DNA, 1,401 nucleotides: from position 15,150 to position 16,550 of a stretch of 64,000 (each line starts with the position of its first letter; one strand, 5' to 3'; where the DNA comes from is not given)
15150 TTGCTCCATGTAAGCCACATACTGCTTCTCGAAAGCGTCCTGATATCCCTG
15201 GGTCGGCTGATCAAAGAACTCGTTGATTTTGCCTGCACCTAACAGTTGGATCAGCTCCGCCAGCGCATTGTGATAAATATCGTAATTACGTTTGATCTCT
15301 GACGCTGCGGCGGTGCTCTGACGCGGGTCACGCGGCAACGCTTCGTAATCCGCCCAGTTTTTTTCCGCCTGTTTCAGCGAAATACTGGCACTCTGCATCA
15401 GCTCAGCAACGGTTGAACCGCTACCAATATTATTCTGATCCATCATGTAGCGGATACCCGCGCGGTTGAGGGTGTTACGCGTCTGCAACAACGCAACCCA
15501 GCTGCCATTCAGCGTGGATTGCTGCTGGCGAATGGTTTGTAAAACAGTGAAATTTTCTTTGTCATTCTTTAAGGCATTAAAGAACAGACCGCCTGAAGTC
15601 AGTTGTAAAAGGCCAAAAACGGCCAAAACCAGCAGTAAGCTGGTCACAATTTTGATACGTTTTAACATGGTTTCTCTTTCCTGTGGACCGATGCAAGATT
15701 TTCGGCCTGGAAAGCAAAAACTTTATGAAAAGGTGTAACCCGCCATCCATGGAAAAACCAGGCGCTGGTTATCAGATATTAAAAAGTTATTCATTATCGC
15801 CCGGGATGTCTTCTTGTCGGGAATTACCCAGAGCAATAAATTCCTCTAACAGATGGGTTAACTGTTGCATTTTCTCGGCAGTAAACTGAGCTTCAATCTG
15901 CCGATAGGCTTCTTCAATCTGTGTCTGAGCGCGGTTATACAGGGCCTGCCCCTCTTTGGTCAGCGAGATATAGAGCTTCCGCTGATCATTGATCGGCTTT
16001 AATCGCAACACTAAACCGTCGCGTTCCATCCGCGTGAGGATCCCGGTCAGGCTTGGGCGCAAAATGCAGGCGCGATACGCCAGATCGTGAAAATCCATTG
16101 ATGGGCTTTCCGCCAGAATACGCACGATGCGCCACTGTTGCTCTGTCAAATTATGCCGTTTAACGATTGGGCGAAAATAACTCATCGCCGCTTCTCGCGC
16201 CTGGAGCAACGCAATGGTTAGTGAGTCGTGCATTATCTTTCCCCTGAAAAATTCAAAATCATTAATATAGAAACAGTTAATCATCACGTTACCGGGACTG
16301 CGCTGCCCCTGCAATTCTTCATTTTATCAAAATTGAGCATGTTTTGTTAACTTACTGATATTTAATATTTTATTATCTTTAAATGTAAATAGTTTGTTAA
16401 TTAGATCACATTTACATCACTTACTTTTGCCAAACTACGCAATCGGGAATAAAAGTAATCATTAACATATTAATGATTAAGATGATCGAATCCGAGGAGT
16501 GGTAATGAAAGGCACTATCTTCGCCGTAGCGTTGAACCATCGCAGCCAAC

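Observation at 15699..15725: Near-consensus sigma28 promoter directly abutting the hpa insertion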

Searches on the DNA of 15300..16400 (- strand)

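Call 4: search_dna_similar(query=window:15300-16400:-, collection=ecoli_genomes, mode=near, rows=spread, max_rows=30)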
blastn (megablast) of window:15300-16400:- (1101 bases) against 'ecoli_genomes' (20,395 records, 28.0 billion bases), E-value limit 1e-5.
Records with a match: 5390; places in all: 5397; records where one place covers at least 80% of the query: 2070.
Genomes with a match: 5390 of 5426; with a place that covers at least 80% of the query: 2070. Places per genome that has any: lowest 1, median 1, highest 2. On chromosomes: 5394 places; on plasmids: 3.
Best place of each record, by identity: >=99% 1538; 95-99% 3846; 90-95% 2; 80-90% 4.
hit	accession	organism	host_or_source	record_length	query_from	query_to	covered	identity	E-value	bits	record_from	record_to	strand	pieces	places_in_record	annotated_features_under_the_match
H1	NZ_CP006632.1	Escherichia coli PCN033 strain PCN033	-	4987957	1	1101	100%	100.0%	0e+0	2034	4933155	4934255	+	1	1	hpaR: homoprotocatechuate degradation operon regulator HpaR | tsr: methyl-accepting chemotaxis protein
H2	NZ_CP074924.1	Escherichia coli strain 07_3722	Homo sapiens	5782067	1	1098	100%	99.3%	0e+0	1984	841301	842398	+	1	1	hpaR: homoprotocatechuate degradation operon regulator HpaR | tsr: methyl-accepting chemotaxis protein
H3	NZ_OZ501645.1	Escherichia coli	Homo sapiens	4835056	1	1101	100%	98.8%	0e+0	1962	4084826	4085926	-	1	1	hpaR: homoprotocatechuate degradation operon regulator HpaR | tsr: methyl-accepting chemotaxis protein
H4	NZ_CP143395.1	Escherichia coli strain HD12481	Homo sapiens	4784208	1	1101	100%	98.7%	0e+0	1956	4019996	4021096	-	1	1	hpaR: homoprotocatechuate degradation operon regulator HpaR | tsr: methyl-accepting chemotaxis protein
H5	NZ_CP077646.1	Escherichia coli strain ST866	Homo sapiens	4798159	1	1101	100%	98.6%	0e+0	1951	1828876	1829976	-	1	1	hpaR: homoprotocatechuate degradation operon regulator HpaR | tsr: methyl-accepting chemotaxis protein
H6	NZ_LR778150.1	Escherichia coli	water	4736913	1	1101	100%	98.6%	0e+0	1951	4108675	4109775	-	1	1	hpaR: homoprotocatechuate degradation operon regulator HpaR | tsr: methyl-accepting chemotaxis protein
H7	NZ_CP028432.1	Escherichia coli strain RM9975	Corvus brachyrhynchos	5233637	1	1098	100%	98.8%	0e+0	1956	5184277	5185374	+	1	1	hpaR: homoprotocatechuate degradation operon regulator HpaR | tsr: methyl-accepting chemotaxis protein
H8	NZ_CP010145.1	Escherichia coli strain D5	dog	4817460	1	1098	100%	98.7%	0e+0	1951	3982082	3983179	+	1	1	hpaR: homoprotocatechuate degradation operon regulator HpaR | tsr: methyl-accepting chemotaxis protein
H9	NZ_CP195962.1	Escherichia coli strain D8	Water sample from the Juan Diaz River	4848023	1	1098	100%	98.6%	0e+0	1943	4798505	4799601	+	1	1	hpaR: homoprotocatechuate degradation operon regulator HpaR | tsr: methyl-accepting chemotaxis protein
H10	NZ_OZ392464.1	Escherichia coli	Gallus gallus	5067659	1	1098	100%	98.5%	0e+0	1934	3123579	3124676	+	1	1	hpaR: homoprotocatechuate degradation operon regulator HpaR | tsr: methyl-accepting chemotaxis protein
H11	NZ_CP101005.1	Escherichia coli strain ET82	sediment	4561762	1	1101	100%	98.0%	0e+0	1912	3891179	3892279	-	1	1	hpaR: homoprotocatechuate degradation operon regulator HpaR | tsr: methyl-accepting chemotaxis protein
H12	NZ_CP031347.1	Escherichia coli O145 strain RM9873-C1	cattle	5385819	1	1098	100%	97.9%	0e+0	1901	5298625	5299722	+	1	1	hpaR: homoprotocatechuate degradation operon regulator HpaR | tsr: methyl-accepting chemotaxis protein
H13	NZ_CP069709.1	Escherichia coli strain EA7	pig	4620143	672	1101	39%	99.1%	0e+0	773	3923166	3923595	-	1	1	tsr: methyl-accepting chemotaxis protein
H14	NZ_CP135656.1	Escherichia coli strain TUM11356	missing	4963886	672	1101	39%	99.1%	0e+0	773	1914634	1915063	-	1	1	tsr: methyl-accepting chemotaxis protein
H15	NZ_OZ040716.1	Escherichia coli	-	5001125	672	1101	39%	99.1%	0e+0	773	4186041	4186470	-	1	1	tsr: methyl-accepting chemotaxis protein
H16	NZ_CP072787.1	Escherichia coli strain NC101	Murine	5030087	670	1098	39%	99.1%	0e+0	771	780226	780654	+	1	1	tsr: methyl-accepting chemotaxis protein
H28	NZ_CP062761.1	Escherichia coli O157:H7 strain Z887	Bovine Faeces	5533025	675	1101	39%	97.2%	0e+0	723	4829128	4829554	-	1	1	tsr: methyl-accepting chemotaxis protein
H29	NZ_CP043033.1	Escherichia coli strain XDL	Homo sapiens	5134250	691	1101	37%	96.6%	0e+0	682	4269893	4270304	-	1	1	tsr: methyl-accepting chemotaxis protein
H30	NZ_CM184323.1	Escherichia coli strain ES9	Aquarana catesbeiana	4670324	672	739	6%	97.1%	5e-22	115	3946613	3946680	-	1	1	none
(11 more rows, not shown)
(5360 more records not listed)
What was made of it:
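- Closest known: hpa. Different: This strain matches PCN033 at 100% over the 1,101-base query (call 4).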

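Call 6: get_annotated_region(hit=H1, flank=18000)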
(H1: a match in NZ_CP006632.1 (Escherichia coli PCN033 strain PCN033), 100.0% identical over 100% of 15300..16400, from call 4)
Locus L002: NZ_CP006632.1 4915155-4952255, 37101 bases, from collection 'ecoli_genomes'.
description: Escherichia coli PCN033 chromosome, complete genome
organism: Escherichia coli PCN033 strain PCN033 (NCBI taxid 1001989)
replicon: chromosome; assembly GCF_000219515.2
host: -; source: -; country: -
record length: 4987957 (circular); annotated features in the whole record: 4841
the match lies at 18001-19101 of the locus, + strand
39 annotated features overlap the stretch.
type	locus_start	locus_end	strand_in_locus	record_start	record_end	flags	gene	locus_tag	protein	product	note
CDS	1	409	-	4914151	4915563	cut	yjiR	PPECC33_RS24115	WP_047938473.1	PLP-dependent aminotransferase family protein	-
CDS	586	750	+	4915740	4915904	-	yjiS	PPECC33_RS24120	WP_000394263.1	DUF1127 domain-containing protein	-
CDS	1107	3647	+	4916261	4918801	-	-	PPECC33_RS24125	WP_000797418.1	penicillin G acylase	-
CDS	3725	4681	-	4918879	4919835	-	yjiA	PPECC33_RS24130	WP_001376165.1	GTPase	-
CDS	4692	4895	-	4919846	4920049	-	yjiX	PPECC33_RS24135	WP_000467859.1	YbdD/YjiX family protein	-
CDS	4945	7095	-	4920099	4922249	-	btsT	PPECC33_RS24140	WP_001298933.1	pyruvate/proton symporter BtsT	-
CDS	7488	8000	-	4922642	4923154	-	-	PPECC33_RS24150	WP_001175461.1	4-hydroxyphenylacetate 3-monooxygenase reductase subunit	-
CDS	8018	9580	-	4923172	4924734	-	hpaB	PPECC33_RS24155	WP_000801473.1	4-hydroxyphenylacetate 3-monooxygenase, oxygenase component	-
CDS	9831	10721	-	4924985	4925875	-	hpaA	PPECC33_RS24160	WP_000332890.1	4-hydroxyphenylacetate catabolism regulatory protein HpaA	-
CDS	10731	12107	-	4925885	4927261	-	hpaX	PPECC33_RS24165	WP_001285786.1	4-hydroxyphenylacetate permease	-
CDS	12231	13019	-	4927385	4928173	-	hpaI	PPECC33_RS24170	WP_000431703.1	4-hydroxy-2-oxoheptanedioate aldolase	-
CDS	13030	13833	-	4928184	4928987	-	hpaH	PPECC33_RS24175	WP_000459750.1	2-oxo-hept-4-ene-1,7-dioate hydratase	-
CDS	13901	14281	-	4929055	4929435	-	-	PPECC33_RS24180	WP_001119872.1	5-carboxymethyl-2-hydroxymuconate Delta-isomerase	-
CDS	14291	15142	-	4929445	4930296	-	hpaD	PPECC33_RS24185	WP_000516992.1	3,4-dihydroxyphenylacetate 2,3-dioxygenase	-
CDS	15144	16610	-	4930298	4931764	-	hpaE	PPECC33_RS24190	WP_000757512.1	5-carboxymethyl-2-hydroxymuconate semialdehyde dehydrogenase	-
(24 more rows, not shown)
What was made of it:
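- Closest known: hpa. Same: Same gene content and order (hpaR, hpaGEDFHI, hpaXA, hpaBC), lying between btsT (yjiY) and tsr (call 6).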

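Call 19: get_annotated_region(hit=H16, flank=1500)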
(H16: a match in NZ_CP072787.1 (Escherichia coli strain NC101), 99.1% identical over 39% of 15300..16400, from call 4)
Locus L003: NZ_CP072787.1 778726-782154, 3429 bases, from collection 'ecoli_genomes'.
description: Escherichia coli strain NC101 chromosome, complete genome
organism: Escherichia coli strain NC101 (NCBI taxid 562)
replicon: chromosome; assembly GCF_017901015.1
host: Murine; source: GI isolate; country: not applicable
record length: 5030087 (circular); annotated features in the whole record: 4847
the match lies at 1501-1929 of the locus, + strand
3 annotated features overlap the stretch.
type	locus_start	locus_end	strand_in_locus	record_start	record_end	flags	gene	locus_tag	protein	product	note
CDS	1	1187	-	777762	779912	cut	btsT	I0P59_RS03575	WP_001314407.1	pyruvate/proton symporter BtsT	-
CDS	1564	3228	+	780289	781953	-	tsr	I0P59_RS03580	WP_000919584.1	methyl-accepting chemotaxis protein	-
CDS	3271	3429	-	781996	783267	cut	-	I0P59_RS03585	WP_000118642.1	TRAP transporter large permease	-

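Call 20: get_annotated_region(hit=H28, flank=1500)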
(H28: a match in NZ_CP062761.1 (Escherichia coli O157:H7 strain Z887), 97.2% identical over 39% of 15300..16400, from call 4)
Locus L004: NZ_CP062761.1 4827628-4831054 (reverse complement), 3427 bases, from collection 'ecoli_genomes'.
description: Escherichia coli O157:H7 strain Z887 chromosome, complete genome
organism: Escherichia coli O157:H7 strain Z887 (NCBI taxid 83334)
replicon: chromosome; assembly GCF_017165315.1
host: -; source: Bovine Faeces; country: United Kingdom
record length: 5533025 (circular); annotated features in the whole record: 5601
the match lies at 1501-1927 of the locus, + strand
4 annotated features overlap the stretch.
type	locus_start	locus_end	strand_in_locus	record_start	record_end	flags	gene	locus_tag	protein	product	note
CDS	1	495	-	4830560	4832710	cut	btsT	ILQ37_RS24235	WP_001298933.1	pyruvate/proton symporter BtsT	-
CDS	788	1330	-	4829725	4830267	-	-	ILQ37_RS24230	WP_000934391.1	hypothetical protein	-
CDS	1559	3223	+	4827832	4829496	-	tsr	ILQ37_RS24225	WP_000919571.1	methyl-accepting chemotaxis protein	-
CDS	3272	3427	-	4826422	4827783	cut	lgoT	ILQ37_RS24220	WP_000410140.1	MFS transporter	-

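Call 21: get_annotated_region(hit=H29, flank=1500)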
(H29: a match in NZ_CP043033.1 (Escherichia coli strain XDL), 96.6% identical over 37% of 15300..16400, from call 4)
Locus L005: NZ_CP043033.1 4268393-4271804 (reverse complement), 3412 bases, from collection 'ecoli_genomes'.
description: Escherichia coli strain XDL chromosome, complete genome
organism: Escherichia coli strain XDL (NCBI taxid 562)
replicon: chromosome; assembly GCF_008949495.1
host: Homo sapiens; source: blood; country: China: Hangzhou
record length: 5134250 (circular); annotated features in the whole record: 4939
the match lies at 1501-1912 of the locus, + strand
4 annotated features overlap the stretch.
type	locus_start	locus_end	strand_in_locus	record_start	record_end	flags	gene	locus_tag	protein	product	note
CDS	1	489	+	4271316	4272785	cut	-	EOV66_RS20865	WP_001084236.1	sodium:solute symporter family protein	-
CDS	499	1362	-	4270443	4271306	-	-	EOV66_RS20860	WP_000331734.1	MurR/RpiR family transcriptional regulator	-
CDS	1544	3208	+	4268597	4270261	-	tsr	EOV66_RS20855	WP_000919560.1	methyl-accepting chemotaxis protein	-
CDS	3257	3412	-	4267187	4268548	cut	lgoT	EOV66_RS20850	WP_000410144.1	MFS transporter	-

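Call 22: get_annotated_region(hit=H30, flank=2500)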
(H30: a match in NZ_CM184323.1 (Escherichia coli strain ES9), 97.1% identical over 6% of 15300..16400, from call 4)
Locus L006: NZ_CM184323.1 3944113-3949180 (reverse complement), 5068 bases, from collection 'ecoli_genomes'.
description: Escherichia coli strain ES9 chromosome, whole genome shotgun sequence
organism: Escherichia coli strain ES9 (NCBI taxid 562)
replicon: chromosome; assembly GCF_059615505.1
host: Aquarana catesbeiana; source: frog farm sediment; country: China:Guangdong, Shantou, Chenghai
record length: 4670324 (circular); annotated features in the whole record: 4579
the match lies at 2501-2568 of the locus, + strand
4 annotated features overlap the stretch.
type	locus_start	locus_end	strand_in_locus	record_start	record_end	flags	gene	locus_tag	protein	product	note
CDS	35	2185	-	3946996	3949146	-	btsT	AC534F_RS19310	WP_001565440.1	pyruvate/proton symporter BtsT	-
CDS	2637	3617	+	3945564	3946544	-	-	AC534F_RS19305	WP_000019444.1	IS5-like element ISKpn26 family transposase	-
CDS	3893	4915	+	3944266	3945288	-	lgoD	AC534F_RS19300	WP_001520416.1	L-galactonate oxidoreductase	-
CDS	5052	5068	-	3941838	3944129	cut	opgB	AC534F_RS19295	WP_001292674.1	phosphatidylglycerol--membrane-oligosaccharide glycerophosphotransferase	-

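Call 32: search_dna_similar(query=L004:700-1500:+, collection=ecoli_genomes, mode=near, max_rows=6, rows=spread)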
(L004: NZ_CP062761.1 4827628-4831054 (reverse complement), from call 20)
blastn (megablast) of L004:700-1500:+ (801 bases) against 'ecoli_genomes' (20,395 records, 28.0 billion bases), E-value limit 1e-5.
Records with a match: 363; places in all: 363; records where one place covers at least 80% of the query: 363.
Genomes with a match: 363 of 5426; with a place that covers at least 80% of the query: 363. Places per genome that has any: lowest 1, median 1, highest 1. On chromosomes: 363 places; on plasmids: 0.
Best place of each record, by identity: >=99% 356; 95-99% 4; 80-90% 3.
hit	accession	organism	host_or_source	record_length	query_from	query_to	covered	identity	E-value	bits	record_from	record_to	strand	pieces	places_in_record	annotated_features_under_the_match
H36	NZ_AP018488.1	Escherichia coli O157:H7 strain PV15-279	Homo sapiens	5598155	1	801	100%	100.0%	0e+0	1480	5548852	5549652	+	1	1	hypothetical protein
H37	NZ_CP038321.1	Escherichia coli O157:H7 strain NE1127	bovine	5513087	1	801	100%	100.0%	0e+0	1480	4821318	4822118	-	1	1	hypothetical protein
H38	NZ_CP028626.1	Escherichia coli strain 137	cattle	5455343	1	801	100%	100.0%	0e+0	1480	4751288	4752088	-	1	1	hypothetical protein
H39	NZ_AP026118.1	Escherichia coli strain CEC13004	Homo sapiens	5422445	1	801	100%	100.0%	0e+0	1480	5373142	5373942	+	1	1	hypothetical protein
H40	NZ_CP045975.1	Escherichia coli strain AUSMDU00002545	Homo sapiens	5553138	1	801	100%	99.9%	0e+0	1474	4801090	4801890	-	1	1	hypothetical protein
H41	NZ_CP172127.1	Escherichia coli strain GF43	chicken meat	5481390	3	652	81%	89.6%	0e+0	824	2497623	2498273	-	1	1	hypothetical protein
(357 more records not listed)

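Call 33: search_dna_similar(query=L005:400-1500:+, collection=ecoli_genomes, mode=near, max_rows=6, rows=spread)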
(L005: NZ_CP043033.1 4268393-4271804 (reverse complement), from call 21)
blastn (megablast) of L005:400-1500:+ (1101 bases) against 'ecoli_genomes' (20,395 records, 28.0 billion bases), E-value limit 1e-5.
Records with a match: 194; places in all: 195; records where one place covers at least 80% of the query: 194.
Genomes with a match: 194 of 5426; with a place that covers at least 80% of the query: 194. Places per genome that has any: lowest 1, median 1, highest 2. On chromosomes: 195 places; on plasmids: 0.
Best place of each record, by identity: >=99% 146; 95-99% 48.
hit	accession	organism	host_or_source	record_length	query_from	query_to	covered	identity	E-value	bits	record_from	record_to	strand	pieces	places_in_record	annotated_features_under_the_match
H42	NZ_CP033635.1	Escherichia coli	chicken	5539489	1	1101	100%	100.0%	0e+0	2034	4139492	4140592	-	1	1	MurR/RpiR family transcriptional regulator | sodium:solute symporter family protein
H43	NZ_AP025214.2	Escherichia coli strain 2017.09.02CC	Homo sapiens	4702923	1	1101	100%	100.0%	0e+0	2034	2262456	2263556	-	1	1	MurR/RpiR family transcriptional regulator | sodium:solute symporter family protein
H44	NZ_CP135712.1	Escherichia coli strain TUM1586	missing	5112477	1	1101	100%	100.0%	0e+0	2034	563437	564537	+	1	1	MurR/RpiR family transcriptional regulator | sodium:solute symporter family protein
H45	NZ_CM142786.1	Escherichia coli strain GPEC1210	chicken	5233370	1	1101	100%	100.0%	0e+0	2034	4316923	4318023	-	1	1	MurR/RpiR family transcriptional regulator | sodium:solute symporter family protein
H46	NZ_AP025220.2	Escherichia coli strain 2017.11.01CC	Homo sapiens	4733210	1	1101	100%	98.8%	0e+0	1962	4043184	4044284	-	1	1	MurR/RpiR family transcriptional regulator | sodium:solute symporter family protein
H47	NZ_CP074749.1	Escherichia coli strain R32_14_1F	goat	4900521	1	1101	100%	97.7%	0e+0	1895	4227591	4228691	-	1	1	MurR/RpiR family transcriptional regulator | sodium:solute symporter family protein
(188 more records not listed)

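Call 45: search_dna_similar(query=window:15669-15790:-, collection=ecoli_genomes, mode=near, max_rows=14, rows=spread)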
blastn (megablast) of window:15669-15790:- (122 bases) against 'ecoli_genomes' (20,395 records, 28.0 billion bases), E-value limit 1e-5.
Records with a match: 5185; places in all: 5186; records where one place covers at least 80% of the query: 2069.
Genomes with a match: 5185 of 5426; with a place that covers at least 80% of the query: 2069. Places per genome that has any: lowest 1, median 1, highest 2. On chromosomes: 5183 places; on plasmids: 3.
Best place of each record, by identity: >=99% 1769; 95-99% 3061; 90-95% 355.
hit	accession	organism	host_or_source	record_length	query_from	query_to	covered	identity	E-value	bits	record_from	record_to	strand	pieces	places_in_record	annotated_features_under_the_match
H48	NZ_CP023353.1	Escherichia coli strain 746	canine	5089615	1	122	100%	100.0%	2e-56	226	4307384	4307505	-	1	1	hpaR: homoprotocatechuate degradation operon regulator HpaR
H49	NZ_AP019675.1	Escherichia coli strain GSH8M-2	-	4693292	1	122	100%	99.2%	8e-55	220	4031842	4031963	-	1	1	hpaR: homoprotocatechuate degradation operon regulator HpaR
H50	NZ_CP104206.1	Escherichia coli strain hubt-sl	missing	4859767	1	122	100%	99.2%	8e-55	220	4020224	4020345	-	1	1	hpaR: homoprotocatechuate degradation operon regulator HpaR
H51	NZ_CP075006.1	Escherichia coli strain 6629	bovine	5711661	1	122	100%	99.2%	8e-55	220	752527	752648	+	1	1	hpaR: homoprotocatechuate degradation operon regulator HpaR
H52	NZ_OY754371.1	Escherichia coli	-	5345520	1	122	100%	99.2%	8e-55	220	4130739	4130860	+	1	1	hpaR: homoprotocatechuate degradation operon regulator HpaR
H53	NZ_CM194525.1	Escherichia coli strain 361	Homo sapiens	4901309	1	122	100%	98.4%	4e-53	215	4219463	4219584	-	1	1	hpaR: homoprotocatechuate degradation operon regulator HpaR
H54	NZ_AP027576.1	Escherichia coli strain LR-62-2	Homo sapiens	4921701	60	122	52%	98.4%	5e-22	111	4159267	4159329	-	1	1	none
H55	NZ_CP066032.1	Escherichia coli strain FDAARGOS_1059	missing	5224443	62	122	50%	98.4%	7e-21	108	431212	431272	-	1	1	none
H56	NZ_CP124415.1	Escherichia coli strain AVS0223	environmental: river near WWTP effluent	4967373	62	122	50%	98.4%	7e-21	108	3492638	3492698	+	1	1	none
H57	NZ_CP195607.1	Escherichia coli strain A27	cattle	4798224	62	122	50%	98.4%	7e-21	108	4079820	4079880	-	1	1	none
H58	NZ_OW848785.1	Escherichia coli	Homo sapiens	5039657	62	122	50%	98.4%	7e-21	108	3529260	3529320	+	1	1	none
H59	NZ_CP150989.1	Escherichia coli strain CUVET16-819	Dog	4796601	62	122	50%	96.7%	3e-19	102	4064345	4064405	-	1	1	none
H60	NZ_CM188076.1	Escherichia coli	Homo sapiens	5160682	62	121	49%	98.3%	2e-20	106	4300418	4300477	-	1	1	none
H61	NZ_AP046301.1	Escherichia coli O157:H7 strain RIMD 0509939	Homo sapiens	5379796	65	122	48%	91.4%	1e-12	81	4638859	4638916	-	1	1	none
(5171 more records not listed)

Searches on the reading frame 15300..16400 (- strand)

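Call 53: search_protein_families(library=pfam, proteins=[L004:788-1330:-, L005:499-1362:-])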
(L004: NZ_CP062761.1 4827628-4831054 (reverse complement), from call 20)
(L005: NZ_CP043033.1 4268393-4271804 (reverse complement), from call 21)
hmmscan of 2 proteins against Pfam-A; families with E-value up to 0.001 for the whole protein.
L004:788-1330:- (180 aa): 0 families

L005:499-1362:- (287 aa): 3 families
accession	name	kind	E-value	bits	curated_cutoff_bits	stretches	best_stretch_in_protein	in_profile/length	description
PF01380.27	SIS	-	1e-17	64.6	25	1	124-252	2-130/131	SIS domain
PF01418.23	HTH_6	-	4.3e-15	55.9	28.3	1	10-79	6-75/77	Helix-turn-helix domain, rpiR family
PF13580.11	SIS_2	-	2.2e-08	34.6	27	1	172-209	100-137/138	SIS domain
